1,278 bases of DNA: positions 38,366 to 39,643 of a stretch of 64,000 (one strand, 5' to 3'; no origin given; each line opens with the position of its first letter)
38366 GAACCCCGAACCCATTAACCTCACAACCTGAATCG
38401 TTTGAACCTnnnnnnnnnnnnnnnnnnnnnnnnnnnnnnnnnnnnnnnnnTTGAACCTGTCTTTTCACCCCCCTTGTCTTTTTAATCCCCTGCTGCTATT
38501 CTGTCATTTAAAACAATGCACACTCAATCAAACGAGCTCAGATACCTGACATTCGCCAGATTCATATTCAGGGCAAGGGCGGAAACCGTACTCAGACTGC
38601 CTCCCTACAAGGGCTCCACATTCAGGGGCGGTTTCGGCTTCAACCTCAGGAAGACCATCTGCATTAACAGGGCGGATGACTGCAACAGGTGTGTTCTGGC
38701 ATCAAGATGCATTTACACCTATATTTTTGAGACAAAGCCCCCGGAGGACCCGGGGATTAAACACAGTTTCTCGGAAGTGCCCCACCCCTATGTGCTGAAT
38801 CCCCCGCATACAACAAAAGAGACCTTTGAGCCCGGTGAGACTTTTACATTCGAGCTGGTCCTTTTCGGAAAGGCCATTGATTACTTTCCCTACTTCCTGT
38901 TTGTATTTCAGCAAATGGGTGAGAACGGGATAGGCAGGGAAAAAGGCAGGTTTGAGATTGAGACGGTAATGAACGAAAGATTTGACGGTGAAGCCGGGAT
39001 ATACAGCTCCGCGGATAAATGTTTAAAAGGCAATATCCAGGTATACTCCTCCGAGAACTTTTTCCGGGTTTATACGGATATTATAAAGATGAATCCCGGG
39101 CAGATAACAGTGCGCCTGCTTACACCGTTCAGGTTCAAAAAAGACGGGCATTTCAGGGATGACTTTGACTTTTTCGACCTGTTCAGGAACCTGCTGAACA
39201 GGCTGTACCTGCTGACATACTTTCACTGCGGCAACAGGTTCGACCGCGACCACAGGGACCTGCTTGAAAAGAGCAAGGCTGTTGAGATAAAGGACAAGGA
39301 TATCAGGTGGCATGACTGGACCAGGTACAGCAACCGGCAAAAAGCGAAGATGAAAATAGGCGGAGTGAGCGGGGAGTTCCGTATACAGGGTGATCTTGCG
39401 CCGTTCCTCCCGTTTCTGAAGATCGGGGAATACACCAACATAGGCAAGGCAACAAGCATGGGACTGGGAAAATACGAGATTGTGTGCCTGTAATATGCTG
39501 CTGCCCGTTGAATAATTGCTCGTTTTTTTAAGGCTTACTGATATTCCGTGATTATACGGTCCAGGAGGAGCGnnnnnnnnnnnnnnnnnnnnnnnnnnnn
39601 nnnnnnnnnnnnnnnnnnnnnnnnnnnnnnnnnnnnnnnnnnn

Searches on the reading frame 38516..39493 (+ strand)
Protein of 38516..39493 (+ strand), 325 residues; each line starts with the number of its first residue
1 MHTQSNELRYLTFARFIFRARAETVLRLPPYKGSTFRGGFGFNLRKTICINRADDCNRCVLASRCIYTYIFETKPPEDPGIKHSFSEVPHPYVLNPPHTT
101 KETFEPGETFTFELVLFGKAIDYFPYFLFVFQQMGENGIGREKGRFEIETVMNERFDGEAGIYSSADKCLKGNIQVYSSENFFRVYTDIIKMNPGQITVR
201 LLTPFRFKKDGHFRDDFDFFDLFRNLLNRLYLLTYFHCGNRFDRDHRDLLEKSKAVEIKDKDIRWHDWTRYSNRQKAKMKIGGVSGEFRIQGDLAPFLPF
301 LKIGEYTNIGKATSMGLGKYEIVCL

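Call 4: search_protein_families(library=pfam, proteins=[window:38516-39493:+], max_evalue=1)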
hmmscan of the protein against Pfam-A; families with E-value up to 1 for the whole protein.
window:38516-39493:+ (325 aa): 2 families
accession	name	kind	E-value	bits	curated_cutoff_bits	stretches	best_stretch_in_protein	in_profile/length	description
PF10040.14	CRISPR_Cas6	-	1e-17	65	25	1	199-320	1-89/89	CRISPR-associated endoribonuclease Cas6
PF01881.21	Cas_Cas6_C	-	0.073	14.3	23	1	215-321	39-124/125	CRISPR associated protein Cas6, C-terminal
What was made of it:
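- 38516..39493 (+): Intact cas6 (325 aa). Pfam PF10040 65 bits (call 4).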

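Call 5: search_protein_families(library=ncbifam, proteins=[window:38516-39493:+], max_evalue=1)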
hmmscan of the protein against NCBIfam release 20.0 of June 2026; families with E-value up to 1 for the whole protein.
window:38516-39493:+ (325 aa): 3 families
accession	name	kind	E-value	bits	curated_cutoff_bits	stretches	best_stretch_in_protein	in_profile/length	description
TIGR01877.1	cas_cas6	equivalog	7.9e-14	52.6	58.65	1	173-321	70-200/200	CRISPR-associated endoribonuclease Cas6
NF007592.0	PRK10234.1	equivalog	0.073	13.2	148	1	113-163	18-68/121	transcriptional regulator GutM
NF049959.1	CRISPR_3_Cas6i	exception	0.19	11.1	160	1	23-142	20-136/207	type III-I CRISPR precrRNA processing endoribonuclease Cas6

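Call 33: list_cluster_members(proteins=[window:38516-39490:+, window:39573-41675:+, window:34590-35246:+, window:35356-35970:+, window:33538-34110:+, window:29572-30147:+])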
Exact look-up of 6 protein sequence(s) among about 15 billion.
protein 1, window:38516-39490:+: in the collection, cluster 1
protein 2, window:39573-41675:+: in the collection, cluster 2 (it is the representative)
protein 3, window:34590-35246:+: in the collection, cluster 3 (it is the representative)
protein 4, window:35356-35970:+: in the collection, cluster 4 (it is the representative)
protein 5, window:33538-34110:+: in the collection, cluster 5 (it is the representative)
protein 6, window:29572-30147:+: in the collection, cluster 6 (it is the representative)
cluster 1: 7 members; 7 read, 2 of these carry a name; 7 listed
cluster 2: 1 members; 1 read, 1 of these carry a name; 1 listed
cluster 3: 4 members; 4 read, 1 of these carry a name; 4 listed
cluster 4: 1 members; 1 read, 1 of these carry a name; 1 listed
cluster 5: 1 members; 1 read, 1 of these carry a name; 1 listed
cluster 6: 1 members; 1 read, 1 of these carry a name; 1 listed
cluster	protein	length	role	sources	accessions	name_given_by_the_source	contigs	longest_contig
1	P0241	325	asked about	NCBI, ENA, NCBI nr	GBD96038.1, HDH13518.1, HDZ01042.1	MAG TPA: CRISPR system precrRNA processing endoribonuclease RAMP protein Cas6 ... | hypothetical protein BMS3Abin06_00920 [bacterium BMS3Abin06]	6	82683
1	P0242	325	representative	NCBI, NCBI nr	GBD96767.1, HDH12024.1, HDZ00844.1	MAG TPA: CRISPR system precrRNA processing endoribonuclease RAMP protein Cas6 ... | hypothetical protein BMS3Abin06_01653 [bacterium BMS3Abin06]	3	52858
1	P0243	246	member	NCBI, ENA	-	-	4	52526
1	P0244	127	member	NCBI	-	-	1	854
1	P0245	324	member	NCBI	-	-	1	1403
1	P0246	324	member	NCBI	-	-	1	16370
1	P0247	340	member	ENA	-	-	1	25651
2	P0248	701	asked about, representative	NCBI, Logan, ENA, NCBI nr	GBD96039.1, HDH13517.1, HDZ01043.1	MAG TPA: AsmA family protein [Nitrospirae bacterium] | putative assembly protein [bacterium BMS3Abin06]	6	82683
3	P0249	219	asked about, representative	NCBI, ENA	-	-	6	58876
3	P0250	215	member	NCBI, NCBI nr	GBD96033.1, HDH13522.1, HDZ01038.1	MAG TPA: hypothetical protein ENG83_15235 [Nitrospirae bacterium] | hypothetical protein BMS3Abin06_00915 [bacterium BMS3Abin06]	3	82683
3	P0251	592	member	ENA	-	-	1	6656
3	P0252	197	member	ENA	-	-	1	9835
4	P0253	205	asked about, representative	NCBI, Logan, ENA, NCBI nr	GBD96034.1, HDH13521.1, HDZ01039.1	MAG TPA: hypothetical protein ENG83_15230 [Nitrospirae bacterium] | hypothetical protein BMS3Abin06_00916 [bacterium BMS3Abin06]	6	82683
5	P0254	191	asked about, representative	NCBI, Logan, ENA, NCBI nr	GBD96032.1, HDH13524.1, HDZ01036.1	MAG TPA: LemA family protein [Nitrospirae bacterium] | lemA family protein [bacterium BMS3Abin06]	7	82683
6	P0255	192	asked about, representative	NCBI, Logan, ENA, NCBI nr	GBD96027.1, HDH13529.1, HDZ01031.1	MAG TPA: rubrerythrin family protein [Nitrospirae bacterium] | rubrerythrin [bacterium BMS3Abin06]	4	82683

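Call 35: find_encoding_contigs(protein=P0242, flank=10000, max_places=3)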
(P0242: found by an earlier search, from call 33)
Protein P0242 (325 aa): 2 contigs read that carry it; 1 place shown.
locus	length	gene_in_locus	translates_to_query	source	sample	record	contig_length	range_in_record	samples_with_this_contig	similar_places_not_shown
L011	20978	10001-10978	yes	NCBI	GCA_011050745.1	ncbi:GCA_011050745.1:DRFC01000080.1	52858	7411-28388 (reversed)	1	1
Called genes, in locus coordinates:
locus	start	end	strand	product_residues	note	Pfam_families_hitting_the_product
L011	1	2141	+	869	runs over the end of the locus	PF01624:MutS_I, PF05188:MutS_II, PF05192:MutS_III, PF05190:MutS_IV, PF00488:MutS_V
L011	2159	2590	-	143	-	-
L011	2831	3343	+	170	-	PF01327:Pep_deformylase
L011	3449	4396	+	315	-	PF00551:Formyl_trans_N, PF02911:Formyl_trans_C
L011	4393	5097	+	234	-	PF03793:PASTA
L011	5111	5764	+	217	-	PF00834:Ribul_P_3_epim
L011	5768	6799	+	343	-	-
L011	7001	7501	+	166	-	PF06271:RDD (faint)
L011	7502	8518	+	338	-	PF06723:MreB_Mbl, PF00022:Actin (weak), PF11104:PilM_2 (faint), PF00012:HSP70, PF14450:FtsA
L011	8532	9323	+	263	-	PF04085:MreC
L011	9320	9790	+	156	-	PF04093:MreD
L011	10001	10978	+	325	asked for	PF27225:AF_1859_N, PF10040:CRISPR_Cas6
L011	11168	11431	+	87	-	PF04221:RelB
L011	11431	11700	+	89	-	PF15738:YafQ_toxin, PF05016:ParE_toxin (weak)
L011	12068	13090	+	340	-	PF23400:CARF_Card1 (weak)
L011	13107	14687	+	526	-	PF22335:Cas10-Cmr2_palm2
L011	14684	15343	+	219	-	PF03787:RAMPs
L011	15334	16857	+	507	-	PF03787:RAMPs (weak)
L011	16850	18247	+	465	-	PF03787:RAMPs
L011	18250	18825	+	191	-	PF27799:CRISPR-assoc_Csx19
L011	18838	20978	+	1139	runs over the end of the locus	PF03787:RAMPs (weak), PF02463:SMC_N (faint), PF13175:AAA_15 (weak), PF13476:AAA_23, PF13304:AAA_21, PF13175:AAA_15 (weak)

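Call 36: find_encoding_contigs(protein=P0251, flank=10000, max_places=2)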
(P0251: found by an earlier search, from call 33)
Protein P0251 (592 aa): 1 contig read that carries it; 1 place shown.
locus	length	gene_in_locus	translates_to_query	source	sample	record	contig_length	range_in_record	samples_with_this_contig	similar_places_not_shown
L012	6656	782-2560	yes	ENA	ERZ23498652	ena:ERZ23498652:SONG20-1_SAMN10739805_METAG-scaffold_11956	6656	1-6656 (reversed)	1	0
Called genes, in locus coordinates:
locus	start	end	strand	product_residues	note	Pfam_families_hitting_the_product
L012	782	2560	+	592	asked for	-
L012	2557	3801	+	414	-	-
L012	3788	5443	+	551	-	PF12469:Cmr2_N, PF22335:Cas10-Cmr2_palm2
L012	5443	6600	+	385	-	PF09700:Cas_Cmr3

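Call 54: search_protein_families(library=ncbifam, proteins=[L011:12068-13090:+, L011:13107-14687:+, L011:14684-15343:+, L011:15334-16857:+, L011:16850-18247:+, L011:18250-18825:+, L011:18838-20976:+, L012:2557-3801:+, L012:3788-5443:+, L012:782-2560:+], max_evalue=0.001)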
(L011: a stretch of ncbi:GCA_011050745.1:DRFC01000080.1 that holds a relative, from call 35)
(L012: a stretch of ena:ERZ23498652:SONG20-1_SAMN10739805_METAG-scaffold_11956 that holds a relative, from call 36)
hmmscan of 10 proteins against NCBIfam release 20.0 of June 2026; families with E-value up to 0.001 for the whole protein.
L011:12068-13090:+ (340 aa): 0 families

L011:13107-14687:+ (526 aa): 2 families
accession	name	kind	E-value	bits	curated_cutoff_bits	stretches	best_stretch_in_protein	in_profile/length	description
TIGR02577.1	cas_TM1794_Cmr2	equivalog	4.4e-07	29.1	79.4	0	7-43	3-39/510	type III-B CRISPR-associated protein Cas10/Cmr2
TIGR02578.2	cas_TM1811_Csm1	equivalog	0.00013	20.8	170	1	194-384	480-636/753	type III-A CRISPR-associated protein Cas10/Csm1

L011:14684-15343:+ (219 aa): 3 families
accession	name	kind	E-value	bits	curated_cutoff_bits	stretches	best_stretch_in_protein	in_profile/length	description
TIGR01898.1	cas_TM1791_cmr6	equivalog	2.9e-06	27.6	51.1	1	7-59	2-53/195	type III-B CRISPR module RAMP protein Cmr6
TIGR02580.1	cas_RAMP_Cmr4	equivalog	1.5e-05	25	87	1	11-76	8-69/283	type III-B CRISPR module RAMP protein Cmr4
TIGR02581.1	cas_cyan_RAMP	equivalog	0.0003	20.5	108.05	1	7-199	9-211/216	type III CRISPR-associated RAMP protein Csx7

L011:15334-16857:+ (507 aa): 1 family
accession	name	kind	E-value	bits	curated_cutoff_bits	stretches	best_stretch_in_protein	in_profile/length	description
TIGR02674.1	cas_cyan_RAMP_2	equivalog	4.1e-24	85.5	177.3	2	1-214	1-242/402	type III-D CRISPR-associated RAMP protein Csx10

L011:16850-18247:+ (465 aa): 8 families
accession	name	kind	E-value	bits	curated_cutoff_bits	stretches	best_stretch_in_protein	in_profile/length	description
TIGR02581.1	cas_cyan_RAMP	equivalog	4.4e-32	111.5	108.05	3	112-198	130-214/216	type III CRISPR-associated RAMP protein Csx7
NF049957.1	Cas_III-I_gRAMP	exception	2e-19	69.1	800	2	281-445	563-727/1076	type III-I CRISPR-associated gRAMP effector Cas7-11i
TIGR02580.1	cas_RAMP_Cmr4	equivalog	1.6e-09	38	87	0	23-97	5-81/283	type III-B CRISPR module RAMP protein Cmr4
NF041225.1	Cas_III-E_gRAMP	equivalog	2.1e-09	35.4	700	1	19-229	409-610/1636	type III-E CRISPR-associated gRAMP effector Cas7-11e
TIGR02582.1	cas7_TM1809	equivalog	7.7e-08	32.6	90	0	15-193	2-202/203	type III-A CRISPR-associated RAMP protein Csm3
TIGR03115.2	cas7_csf2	equivalog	0.00012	21.4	130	1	380-462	250-331/346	type IV CRISPR-associated protein Csf2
TIGR03986.1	TIGR03986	equivalog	0.00037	20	161.35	0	310-342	340-372/568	TIGR03986 family type III CRISPR-associated RAMP protein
TIGR01898.1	cas_TM1791_cmr6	equivalog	0.00052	20.2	51.1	0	26-72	6-53/195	type III-B CRISPR module RAMP protein Cmr6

L011:18250-18825:+ (191 aa): 1 family
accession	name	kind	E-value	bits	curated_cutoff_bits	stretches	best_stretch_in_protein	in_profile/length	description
TIGR03984.2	TIGR03984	equivalog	1.8e-30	105.9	35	1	29-184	5-169/170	type III-D CRISPR-associated protein Csx19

L011:18838-20976:+ (713 aa): 5 families
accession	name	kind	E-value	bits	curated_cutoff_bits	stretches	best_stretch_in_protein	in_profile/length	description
TIGR03986.1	TIGR03986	equivalog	1.4e-120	404.4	161.35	3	447-678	339-567/568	TIGR03986 family type III CRISPR-associated RAMP protein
NF041225.1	Cas_III-E_gRAMP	equivalog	7.3e-36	123.1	700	2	523-699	1444-1617/1636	type III-E CRISPR-associated gRAMP effector Cas7-11e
NF049957.1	Cas_III-I_gRAMP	exception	6.7e-12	44.1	800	1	557-632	967-1046/1076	type III-I CRISPR-associated gRAMP effector Cas7-11i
TIGR02581.1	cas_cyan_RAMP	equivalog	3.5e-06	26.8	108.05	0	558-611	155-209/216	type III CRISPR-associated RAMP protein Csx7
TIGR01899.1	cas_TM1807_csm5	equivalog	4.6e-05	23.1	38.3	1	129-250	67-180/364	type III-A CRISPR-associated RAMP protein Csm5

L012:2557-3801:+ (414 aa): 0 families

L012:3788-5443:+ (551 aa): 2 families
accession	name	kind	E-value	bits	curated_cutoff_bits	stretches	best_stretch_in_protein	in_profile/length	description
TIGR02577.1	cas_TM1794_Cmr2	equivalog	6.8e-36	124.2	79.4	2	193-416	269-509/510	type III-B CRISPR-associated protein Cas10/Cmr2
TIGR02578.2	cas_TM1811_Csm1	equivalog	5.2e-09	35.3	170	1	240-426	465-644/753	type III-A CRISPR-associated protein Cas10/Csm1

L012:782-2560:+ (592 aa): 0 families
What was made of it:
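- The same assemblies carry cas6-2 followed by a solo repeat, relB/yafQ, a CARF gene, cas10, csx10, csx7, csx19 and a TIGR03986 RAMP (calls 33, 35, 54).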

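Call 65: search_protein_families(library=padloc, proteins=[window:38516-39493:+, L012:782-2560:+, L012:2557-3801:+, L012:3788-5443:+], max_evalue=0.001)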
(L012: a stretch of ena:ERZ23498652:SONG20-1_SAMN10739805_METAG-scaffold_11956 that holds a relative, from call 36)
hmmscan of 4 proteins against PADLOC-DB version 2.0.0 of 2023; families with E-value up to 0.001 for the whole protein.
window:38516-39493:+ (325 aa): 9 families
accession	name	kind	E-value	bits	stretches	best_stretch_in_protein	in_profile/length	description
PDLC01477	Cas6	-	5.9e-108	358.9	1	11-323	3-295/296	"CAS-I,CAS-II,CAS-III,CAS-IV,CAS-V,CAS-VI; crRNAmaturation"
PDLC01496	Cas6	-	1.6e-81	271.9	1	14-323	8-279/281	"CAS-I,CAS-II,CAS-III,CAS-IV,CAS-V,CAS-VI; crRNAmaturation"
PDLC01650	Cas6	-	5.3e-22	76.8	1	199-318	1-102/102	"CAS-I,CAS-II,CAS-III,CAS-IV,CAS-V,CAS-VI; crRNAmaturation"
PDLC00956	Cas6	-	2.1e-14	52.6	1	173-321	70-200/200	CRISPR-associated endoribonuclease Cas6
PDLC02098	Cas6_IIIa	-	1.8e-13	49.4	1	20-322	7-199/200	-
PDLC01265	Cas6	-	8.6e-13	47.5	1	90-321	2-179/179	"CAS-I,CAS-II,CAS-III,CAS-IV,CAS-V,CAS-VI; crRNAmaturation"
PDLC01373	Cas6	-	3.2e-12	44.7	1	26-152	19-138/289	"CAS-I,CAS-II,CAS-III,CAS-IV,CAS-V,CAS-VI; crRNAmaturation"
PDLC01781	Cas6_IIIa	-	3.3e-07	28.5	1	196-322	119-240/241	-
PDLC01466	Cas6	-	6.8e-07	27.1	1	168-322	87-219/223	"CAS-I,CAS-II,CAS-III,CAS-IV,CAS-V,CAS-VI; crRNAmaturation"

L012:782-2560:+ (592 aa): 3 families
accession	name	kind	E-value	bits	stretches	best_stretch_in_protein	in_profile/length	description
PDLC01174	CorA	-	6.8e-124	412.2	1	5-522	1-436/446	CorA-like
PDLC01043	CorA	-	5.3e-111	369.5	1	5-499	1-414/457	CorA-like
PDLC01178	CorA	-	4.2e-07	26.9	1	319-482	292-438/483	CorA-like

L012:2557-3801:+ (414 aa): 1 family
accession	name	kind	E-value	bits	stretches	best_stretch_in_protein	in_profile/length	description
PDLC01492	Cmr1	-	3.2e-75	251.7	1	2-347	3-287/288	"CAS-III-B,CAS-III-C; effector_G7"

L012:3788-5443:+ (551 aa): 17 families
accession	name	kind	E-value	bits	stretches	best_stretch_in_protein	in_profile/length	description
PDLC01292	Cas10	-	1.7e-60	203.6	1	7-424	2-386/387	CAS-III; effector_LS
PDLC01422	Cas10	-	3.8e-52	176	1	7-496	4-470/519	CAS-III; effector_LS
PDLC02055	Cas10b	-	2.5e-46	156.5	2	284-440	212-365/487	-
PDLC00917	Cas10b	-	1.8e-36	124.2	2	193-416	269-509/510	"CRISPR-associated protein Cas10/Cmr2, subtype III-B"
PDLC02056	Cas10b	-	2.8e-35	120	1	7-425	3-417/600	-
PDLC02054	Cas10b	-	1.3e-33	114.7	1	10-445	9-429/537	-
PDLC01444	Cas10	-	2.9e-29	100.4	1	8-461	125-541/605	CAS-III; effector_LS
PDLC01529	Cas10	-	5.3e-14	50.4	1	252-423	156-330/370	CAS-III; effector_LS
PDLC02051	Cas10b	-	1.1e-12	45.9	1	236-424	199-372/479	-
PDLC00920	Cas10b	-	3.3e-12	44.9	1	6-62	2-60/116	Cas10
PDLC02052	Cas10b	-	2.1e-10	37.6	0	9-49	155-195/875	-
PDLC01651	Cas10b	-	4.3e-10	37.9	1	8-49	2-43/113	CAS-III-B; effector_LS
PDLC02058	Cas10d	-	9.3e-10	35.9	1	281-423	166-302/441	-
PDLC00919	Cas10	-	9.7e-10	36.1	1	289-423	216-372/414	Cas10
PDLC01293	Cas10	-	2.8e-07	27.9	1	251-417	431-577/577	CAS-III; effector_LS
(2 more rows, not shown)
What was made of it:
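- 38516..39493 (+): PADLOC Cas6 359 bits, profile 3-295/296 (call 65).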

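Call 69: find_encoding_contigs(protein=P0252, flank=10000, max_places=3)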
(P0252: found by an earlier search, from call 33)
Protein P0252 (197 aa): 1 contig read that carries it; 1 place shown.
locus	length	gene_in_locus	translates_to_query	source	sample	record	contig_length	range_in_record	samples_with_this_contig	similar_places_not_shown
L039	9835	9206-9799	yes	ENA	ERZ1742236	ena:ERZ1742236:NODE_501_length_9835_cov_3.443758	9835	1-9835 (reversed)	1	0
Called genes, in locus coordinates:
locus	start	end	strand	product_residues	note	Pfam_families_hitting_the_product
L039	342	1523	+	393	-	PF07075:NamZ_N, PF20732:NamZ_C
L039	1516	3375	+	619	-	PF00483:NTP_transferase, PF12804:NTP_transf_3 (weak), PF01636:APH, PF02958:EcKL (weak)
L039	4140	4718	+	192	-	PF00210:Ferritin (weak), PF02915:Rubrerythrin, PF21349:RUBY_RBDX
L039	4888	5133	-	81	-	-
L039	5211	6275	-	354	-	PF04015:DUF362, PF12838:Fer4_7 (faint), PF14697:Fer4_21 (faint), PF00037:Fer4 (faint), PF12837:Fer4_6 (faint), PF13237:Fer4_10 (faint)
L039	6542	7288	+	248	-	-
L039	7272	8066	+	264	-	PF04536:TPM_phosphatase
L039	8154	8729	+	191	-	PF04011:LemA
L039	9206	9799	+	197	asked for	-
